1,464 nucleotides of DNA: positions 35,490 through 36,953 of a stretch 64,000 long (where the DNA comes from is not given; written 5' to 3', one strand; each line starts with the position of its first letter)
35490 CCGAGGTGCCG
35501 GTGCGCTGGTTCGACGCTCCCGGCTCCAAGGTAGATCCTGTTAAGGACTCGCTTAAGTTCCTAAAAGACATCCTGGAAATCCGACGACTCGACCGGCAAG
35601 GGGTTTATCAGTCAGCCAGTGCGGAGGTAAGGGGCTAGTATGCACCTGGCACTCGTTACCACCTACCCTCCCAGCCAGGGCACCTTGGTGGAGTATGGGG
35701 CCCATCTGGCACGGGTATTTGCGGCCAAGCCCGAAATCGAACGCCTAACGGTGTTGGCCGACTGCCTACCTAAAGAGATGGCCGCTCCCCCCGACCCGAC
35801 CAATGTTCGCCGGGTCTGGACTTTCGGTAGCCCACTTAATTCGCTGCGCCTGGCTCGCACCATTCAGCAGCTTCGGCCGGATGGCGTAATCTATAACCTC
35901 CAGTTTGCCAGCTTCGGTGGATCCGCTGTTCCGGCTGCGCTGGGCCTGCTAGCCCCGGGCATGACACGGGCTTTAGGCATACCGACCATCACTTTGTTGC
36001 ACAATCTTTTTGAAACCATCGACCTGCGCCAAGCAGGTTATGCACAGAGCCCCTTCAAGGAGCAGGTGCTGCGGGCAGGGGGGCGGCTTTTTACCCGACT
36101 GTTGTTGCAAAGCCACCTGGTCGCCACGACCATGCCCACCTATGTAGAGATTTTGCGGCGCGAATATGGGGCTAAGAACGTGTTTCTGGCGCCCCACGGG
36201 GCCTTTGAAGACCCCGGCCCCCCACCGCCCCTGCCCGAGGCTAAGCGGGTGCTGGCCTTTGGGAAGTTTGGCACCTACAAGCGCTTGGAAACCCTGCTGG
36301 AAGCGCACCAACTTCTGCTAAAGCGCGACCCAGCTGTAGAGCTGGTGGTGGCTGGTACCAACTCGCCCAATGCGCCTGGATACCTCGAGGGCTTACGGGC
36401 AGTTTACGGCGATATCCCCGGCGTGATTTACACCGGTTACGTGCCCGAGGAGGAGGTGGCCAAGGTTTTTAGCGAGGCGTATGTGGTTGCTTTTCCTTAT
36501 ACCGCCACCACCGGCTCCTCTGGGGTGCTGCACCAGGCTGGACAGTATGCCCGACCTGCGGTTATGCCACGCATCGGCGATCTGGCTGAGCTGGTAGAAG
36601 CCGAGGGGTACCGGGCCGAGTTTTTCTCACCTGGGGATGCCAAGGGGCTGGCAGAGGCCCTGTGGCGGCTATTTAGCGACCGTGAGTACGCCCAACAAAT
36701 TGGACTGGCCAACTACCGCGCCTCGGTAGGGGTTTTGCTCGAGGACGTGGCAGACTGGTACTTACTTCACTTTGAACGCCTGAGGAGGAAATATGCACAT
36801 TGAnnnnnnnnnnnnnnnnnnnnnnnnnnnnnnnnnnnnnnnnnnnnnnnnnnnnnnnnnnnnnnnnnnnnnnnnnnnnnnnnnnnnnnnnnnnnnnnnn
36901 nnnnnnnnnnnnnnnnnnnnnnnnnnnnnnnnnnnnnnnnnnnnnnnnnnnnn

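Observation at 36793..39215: Sigma-factor-less partner-switching module (STAS, PP2C, RsbW-like kinase, STAS, CheY) embedded in the middle of the glycan operon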

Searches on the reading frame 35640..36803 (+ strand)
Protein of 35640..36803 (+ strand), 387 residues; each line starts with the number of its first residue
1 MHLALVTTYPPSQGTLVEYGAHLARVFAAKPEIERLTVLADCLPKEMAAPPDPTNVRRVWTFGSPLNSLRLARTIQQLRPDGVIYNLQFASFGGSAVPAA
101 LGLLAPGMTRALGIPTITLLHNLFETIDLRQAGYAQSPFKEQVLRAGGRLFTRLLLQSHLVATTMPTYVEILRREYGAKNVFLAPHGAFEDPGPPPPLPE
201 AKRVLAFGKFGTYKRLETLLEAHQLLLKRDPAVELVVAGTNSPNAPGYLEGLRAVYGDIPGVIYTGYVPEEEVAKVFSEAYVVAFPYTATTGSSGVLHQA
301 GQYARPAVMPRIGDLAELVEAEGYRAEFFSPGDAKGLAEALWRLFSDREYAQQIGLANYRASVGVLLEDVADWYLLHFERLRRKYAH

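Call 3: search_protein_families(library=pfam, proteins=[window:35640-36803:+], max_evalue=0.01)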
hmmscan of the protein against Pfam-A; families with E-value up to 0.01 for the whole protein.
window:35640-36803:+ (387 aa): 3 families
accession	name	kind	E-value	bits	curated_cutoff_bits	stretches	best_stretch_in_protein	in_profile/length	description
PF13692.12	Glyco_trans_1_4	-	2.7e-18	67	27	1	202-347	2-142/142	Glycosyl transferases group 1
PF00534.26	Glycos_transf_1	-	2.1e-12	47.4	26.4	1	200-356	14-167/172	Glycosyl transferases group 1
PF13439.12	Glyco_transf_4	-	6.4e-06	26.7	28.5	1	64-187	57-165/170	Glycosyltransferase Family 4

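Call 64: find_homologous_proteins(query=window:35640-36803:+, max_evalue=1e-10)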
Query window:35640-36803:+ (387 aa): 2544 proteins with E <= 1e-10 among 8000 candidates; the best 120 are listed.
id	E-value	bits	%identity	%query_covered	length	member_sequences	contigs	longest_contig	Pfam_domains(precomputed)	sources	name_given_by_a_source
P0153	6.1e-236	801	92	100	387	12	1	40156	PF00534.27,PF13579.13,PF13439.13,PF13692.13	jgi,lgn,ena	-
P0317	5.8e-228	774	89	100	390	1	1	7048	PF00534.27,PF13439.13,PF13692.13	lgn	-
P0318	1.6e-194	664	77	100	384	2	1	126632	PF00534.27,PF13692.13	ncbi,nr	ncbi:MAG: glycosyltransferase [Meiothermus sp.]|nr:glycosyltransferase [Meiothermus sp.]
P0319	1.3e-158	546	64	99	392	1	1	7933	PF00534.27,PF13692.13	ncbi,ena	-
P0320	1.4e-157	543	62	100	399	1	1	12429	PF00534.27,PF13692.13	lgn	-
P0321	5.6e-157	541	62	99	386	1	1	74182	PF00534.27,PF13692.13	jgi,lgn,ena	-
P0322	1.1e-156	540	62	98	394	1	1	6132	PF00534.27,PF13692.13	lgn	-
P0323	1.5e-155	536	62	98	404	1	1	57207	PF00534.27,PF13692.13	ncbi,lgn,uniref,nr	ncbi:glycosyltransferase [Deinococcus yavapaiensis]|uniref:Glycosyltransferase involved in cell wall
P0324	1.7e-155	536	64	98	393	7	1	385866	PF00534.27,PF13692.13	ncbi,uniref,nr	ncbi:glycosyltransferase [Deinococcus aquiradiocola]|uniref:Glycosyl transferase family 1 n=1 Tax=De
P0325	1.2e-154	533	61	99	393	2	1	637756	PF00534.27,PF13692.13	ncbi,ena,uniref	ncbi:glycosyltransferase [Deinococcus sp.]|uniref:glycosyltransferase n=1 Tax=Deinococcus sp. TaxID=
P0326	1.2e-153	530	62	98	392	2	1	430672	PF00534.27,PF13692.13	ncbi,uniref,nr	ncbi:glycosyltransferase (plasmid) [Deinococcus sp. KNUC1210]|uniref:glycosyltransferase n=1 Tax=Dei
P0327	1.8e-152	526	61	99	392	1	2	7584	PF00534.27,PF13692.13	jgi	jgi:glycosyltransferase involved in cell wall biosynthesis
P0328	2.1e-152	526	62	98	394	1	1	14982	PF00534.27,PF13692.13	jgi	-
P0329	5.7e-151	521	62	98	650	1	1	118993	PF13641.13,PF00534.27,PF00535.33,PF13692.13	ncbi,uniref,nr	ncbi:glycosyltransferase [Deinococcus sedimenti]|uniref:dolichyl-phosphate beta-glucosyltransferase 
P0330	2.0e-150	519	62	98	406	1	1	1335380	PF00534.27,PF13692.13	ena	-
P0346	1.0e-138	481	57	98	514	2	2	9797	PF01740.27,PF00534.27,PF13692.13,PF13466.13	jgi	jgi:anti-anti-sigma factor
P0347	3.4e-138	479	56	98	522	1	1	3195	PF01740.27,PF00534.27,PF13692.13,PF13466.13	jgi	jgi:anti-anti-sigma factor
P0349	1.7e-136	473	56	98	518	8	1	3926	PF01740.27,PF00534.27,PF13692.13,PF13466.13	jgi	jgi:anti-anti-sigma factor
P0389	9.0e-125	435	50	100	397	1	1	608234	PF00534.27,PF13692.13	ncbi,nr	ncbi:MAG: glycosyltransferase [Chloroflexi bacterium]|nr:glycosyltransferase [Chloroflexota bacteriu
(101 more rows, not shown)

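Call 66: find_encoding_contigs(protein=P0346, flank=10000, max_places=2)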
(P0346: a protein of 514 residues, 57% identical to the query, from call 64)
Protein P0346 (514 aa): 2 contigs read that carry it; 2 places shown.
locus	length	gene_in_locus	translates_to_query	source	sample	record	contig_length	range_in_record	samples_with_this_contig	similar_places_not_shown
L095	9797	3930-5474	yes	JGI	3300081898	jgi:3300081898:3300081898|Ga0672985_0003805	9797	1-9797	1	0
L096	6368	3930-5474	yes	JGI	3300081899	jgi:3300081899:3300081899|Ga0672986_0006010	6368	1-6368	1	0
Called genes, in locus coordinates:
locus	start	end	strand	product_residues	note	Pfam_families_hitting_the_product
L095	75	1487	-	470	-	PF03062:MBOAT, PF13813:MBOAT_2 (weak)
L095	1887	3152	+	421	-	PF01943:Polysacc_synt (weak)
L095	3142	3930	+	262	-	PF13641:Glyco_tranf_2_3, PF00535:Glycos_transf_2, PF10111:Glyco_tranf_2_2 (weak)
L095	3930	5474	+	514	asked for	PF00534:Glycos_transf_1, PF13692:Glyco_trans_1_4, PF01740:STAS, PF13466:STAS_2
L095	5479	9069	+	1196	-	-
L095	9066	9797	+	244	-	?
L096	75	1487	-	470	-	PF03062:MBOAT, PF13813:MBOAT_2 (weak)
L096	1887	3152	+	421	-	PF01943:Polysacc_synt (weak)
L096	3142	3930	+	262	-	PF13641:Glyco_tranf_2_3, PF00535:Glycos_transf_2, PF10111:Glyco_tranf_2_2 (weak)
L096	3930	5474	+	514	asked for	PF00534:Glycos_transf_1, PF13692:Glyco_trans_1_4, PF01740:STAS, PF13466:STAS_2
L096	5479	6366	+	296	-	?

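Call 74: search_protein_families(library=ncbifam, max_evalue=0.00001, proteins=[window:35640-36803:+])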
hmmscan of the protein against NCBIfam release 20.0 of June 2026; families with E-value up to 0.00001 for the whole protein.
window:35640-36803:+ (387 aa): 3 families
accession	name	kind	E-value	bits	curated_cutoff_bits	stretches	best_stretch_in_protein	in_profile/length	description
NF041876.1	EPS_EpsE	equivalog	4.9e-08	32.6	400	1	198-357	211-371/389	exopolysaccharide biosynthesis GT4 family glycosyltransferase EpsE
TIGR04063.1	stp3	hypoth_equivalog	6.1e-07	28.7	442.05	1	202-354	213-367/397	TIGR04063 family PEP-CTERM/XrtA system glycosyltransferase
TIGR03449.1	mycothiol_MshA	equivalog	1.7e-06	27.2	462.5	1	198-361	216-383/406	D-inositol-3-phosphate glycosyltransferase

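Call 78: find_encoding_contigs(protein=P0389, flank=8000, max_places=1)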
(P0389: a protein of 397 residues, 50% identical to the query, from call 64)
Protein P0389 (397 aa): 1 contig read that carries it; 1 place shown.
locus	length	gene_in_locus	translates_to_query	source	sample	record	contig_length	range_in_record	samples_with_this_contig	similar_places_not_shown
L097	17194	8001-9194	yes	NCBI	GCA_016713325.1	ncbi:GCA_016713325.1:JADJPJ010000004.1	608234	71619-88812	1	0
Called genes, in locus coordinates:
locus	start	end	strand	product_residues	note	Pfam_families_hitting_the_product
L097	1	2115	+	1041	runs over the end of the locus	-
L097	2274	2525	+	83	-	-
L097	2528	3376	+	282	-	PF09134:Invasin_D3 (faint)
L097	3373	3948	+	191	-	-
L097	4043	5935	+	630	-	-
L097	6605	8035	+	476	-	PF00535:Glycos_transf_2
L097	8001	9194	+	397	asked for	PF00534:Glycos_transf_1, PF13692:Glyco_trans_1_4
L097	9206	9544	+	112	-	PF01740:STAS, PF13466:STAS_2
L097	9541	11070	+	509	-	PF07228:SpoIIE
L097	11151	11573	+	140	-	PF13581:HATPase_c_2, PF02518:HATPase_c (weak)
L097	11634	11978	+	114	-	PF01740:STAS, PF13466:STAS_2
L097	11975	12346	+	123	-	PF00072:Response_reg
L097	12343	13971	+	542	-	PF00512:HisKA, PF02518:HATPase_c, PF00072:Response_reg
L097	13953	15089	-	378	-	PF01041:DegT_DnrJ_EryC1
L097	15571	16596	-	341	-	PF01757:Acyl_transf_3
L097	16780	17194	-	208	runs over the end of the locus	-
